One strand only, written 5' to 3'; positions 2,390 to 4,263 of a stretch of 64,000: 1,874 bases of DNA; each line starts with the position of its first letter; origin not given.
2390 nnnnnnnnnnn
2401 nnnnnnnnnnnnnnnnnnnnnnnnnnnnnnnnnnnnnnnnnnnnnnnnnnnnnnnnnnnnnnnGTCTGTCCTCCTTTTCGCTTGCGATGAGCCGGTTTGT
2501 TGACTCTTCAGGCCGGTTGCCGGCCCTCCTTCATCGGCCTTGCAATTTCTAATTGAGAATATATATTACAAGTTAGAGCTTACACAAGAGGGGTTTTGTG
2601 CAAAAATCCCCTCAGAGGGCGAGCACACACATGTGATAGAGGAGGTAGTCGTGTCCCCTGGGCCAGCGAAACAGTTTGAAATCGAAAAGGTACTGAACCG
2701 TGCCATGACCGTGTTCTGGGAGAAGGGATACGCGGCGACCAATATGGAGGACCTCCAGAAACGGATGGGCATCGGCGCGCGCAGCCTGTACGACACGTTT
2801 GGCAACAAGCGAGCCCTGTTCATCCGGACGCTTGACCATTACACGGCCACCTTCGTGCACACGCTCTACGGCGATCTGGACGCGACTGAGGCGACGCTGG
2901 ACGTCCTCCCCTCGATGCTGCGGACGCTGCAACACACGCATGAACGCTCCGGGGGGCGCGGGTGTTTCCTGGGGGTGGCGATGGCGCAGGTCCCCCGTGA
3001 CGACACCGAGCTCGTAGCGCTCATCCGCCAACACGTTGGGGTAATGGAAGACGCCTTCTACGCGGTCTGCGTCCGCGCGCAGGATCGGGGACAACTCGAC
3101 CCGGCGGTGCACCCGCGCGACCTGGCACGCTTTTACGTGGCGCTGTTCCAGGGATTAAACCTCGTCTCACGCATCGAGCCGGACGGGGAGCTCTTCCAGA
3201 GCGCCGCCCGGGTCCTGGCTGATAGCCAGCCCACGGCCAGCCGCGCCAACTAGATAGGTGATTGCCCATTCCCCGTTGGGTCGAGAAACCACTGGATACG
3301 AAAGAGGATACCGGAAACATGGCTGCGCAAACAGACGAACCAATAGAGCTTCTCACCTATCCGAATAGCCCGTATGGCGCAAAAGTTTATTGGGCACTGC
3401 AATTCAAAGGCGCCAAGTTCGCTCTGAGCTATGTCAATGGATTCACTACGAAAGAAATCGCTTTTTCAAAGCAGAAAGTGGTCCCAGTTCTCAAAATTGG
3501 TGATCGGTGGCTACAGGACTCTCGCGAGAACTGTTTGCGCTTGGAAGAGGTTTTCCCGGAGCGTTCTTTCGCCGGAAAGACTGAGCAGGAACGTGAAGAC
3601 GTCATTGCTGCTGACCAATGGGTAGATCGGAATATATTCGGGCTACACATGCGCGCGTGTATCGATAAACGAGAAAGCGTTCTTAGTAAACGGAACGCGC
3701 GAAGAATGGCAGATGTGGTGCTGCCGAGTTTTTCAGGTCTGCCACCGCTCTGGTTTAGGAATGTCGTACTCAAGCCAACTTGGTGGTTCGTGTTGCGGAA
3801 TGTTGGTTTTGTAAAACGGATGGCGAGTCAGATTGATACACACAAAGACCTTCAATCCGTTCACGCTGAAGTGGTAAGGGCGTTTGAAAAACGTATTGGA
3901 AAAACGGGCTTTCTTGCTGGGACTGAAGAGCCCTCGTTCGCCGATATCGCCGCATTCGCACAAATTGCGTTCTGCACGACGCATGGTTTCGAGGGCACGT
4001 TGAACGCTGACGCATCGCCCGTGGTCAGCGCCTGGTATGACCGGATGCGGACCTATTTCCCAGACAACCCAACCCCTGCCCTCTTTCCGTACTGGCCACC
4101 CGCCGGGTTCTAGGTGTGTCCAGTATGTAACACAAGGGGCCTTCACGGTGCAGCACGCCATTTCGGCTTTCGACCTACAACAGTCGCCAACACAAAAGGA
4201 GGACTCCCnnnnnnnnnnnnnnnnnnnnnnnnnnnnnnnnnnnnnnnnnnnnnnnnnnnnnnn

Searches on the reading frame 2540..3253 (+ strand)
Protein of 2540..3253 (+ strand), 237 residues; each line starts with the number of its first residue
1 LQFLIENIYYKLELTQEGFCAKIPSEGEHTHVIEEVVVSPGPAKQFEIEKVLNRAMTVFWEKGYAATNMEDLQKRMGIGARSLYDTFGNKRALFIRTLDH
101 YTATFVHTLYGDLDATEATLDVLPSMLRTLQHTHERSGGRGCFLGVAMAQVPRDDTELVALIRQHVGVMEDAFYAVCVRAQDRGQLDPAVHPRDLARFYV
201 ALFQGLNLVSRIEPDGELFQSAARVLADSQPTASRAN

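Call 61: search_protein_families(library=pfam, proteins=[window:2540-3253:+], max_evalue=0.001)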
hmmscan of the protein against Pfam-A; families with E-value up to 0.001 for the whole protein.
window:2540-3253:+ (237 aa): 3 families
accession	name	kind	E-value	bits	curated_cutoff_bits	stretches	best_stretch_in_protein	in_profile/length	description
PF00440.29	TetR_N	-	4e-12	46.2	24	1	52-95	2-45/47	Bacterial regulatory proteins, tetR family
PF16925.10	TetR_C_13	-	4.4e-09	37.1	27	1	131-225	14-108/109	Tetracyclin repressor-like, C-terminal domain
PF16859.10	TetR_C_11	-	0.00012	22.8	32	1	141-222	28-109/113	Tetracyclin repressor-like, C-terminal domain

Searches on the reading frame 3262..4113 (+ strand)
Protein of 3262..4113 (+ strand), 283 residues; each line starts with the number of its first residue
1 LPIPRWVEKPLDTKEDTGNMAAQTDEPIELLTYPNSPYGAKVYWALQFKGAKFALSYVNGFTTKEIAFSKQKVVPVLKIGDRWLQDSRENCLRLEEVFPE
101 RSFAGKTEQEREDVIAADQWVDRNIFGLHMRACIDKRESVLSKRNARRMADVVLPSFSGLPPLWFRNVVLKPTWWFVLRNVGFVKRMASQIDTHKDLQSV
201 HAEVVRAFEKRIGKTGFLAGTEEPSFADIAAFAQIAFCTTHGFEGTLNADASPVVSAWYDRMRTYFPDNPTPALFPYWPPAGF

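Call 61: search_protein_families(library=pfam, proteins=[window:3262-4113:+], max_evalue=0.001)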
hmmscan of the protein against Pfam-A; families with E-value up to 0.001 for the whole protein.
window:3262-4113:+ (283 aa): 4 families
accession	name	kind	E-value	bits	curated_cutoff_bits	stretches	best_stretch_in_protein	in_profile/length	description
PF13417.12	GST_N_3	-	1.3e-08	35.5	22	1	30-101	1-74/75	Glutathione S-transferase, N-terminal domain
PF13410.11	GST_C_2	-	2.7e-07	31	24.9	1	203-261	13-69/69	Glutathione S-transferase, C-terminal domain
PF13409.12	GST_N_2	-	3.5e-06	28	25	1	36-96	2-69/70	Glutathione S-transferase, N-terminal domain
PF00043.30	GST_C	-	8.2e-05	23.2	20.7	1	201-262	31-89/93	Glutathione S-transferase, C-terminal domain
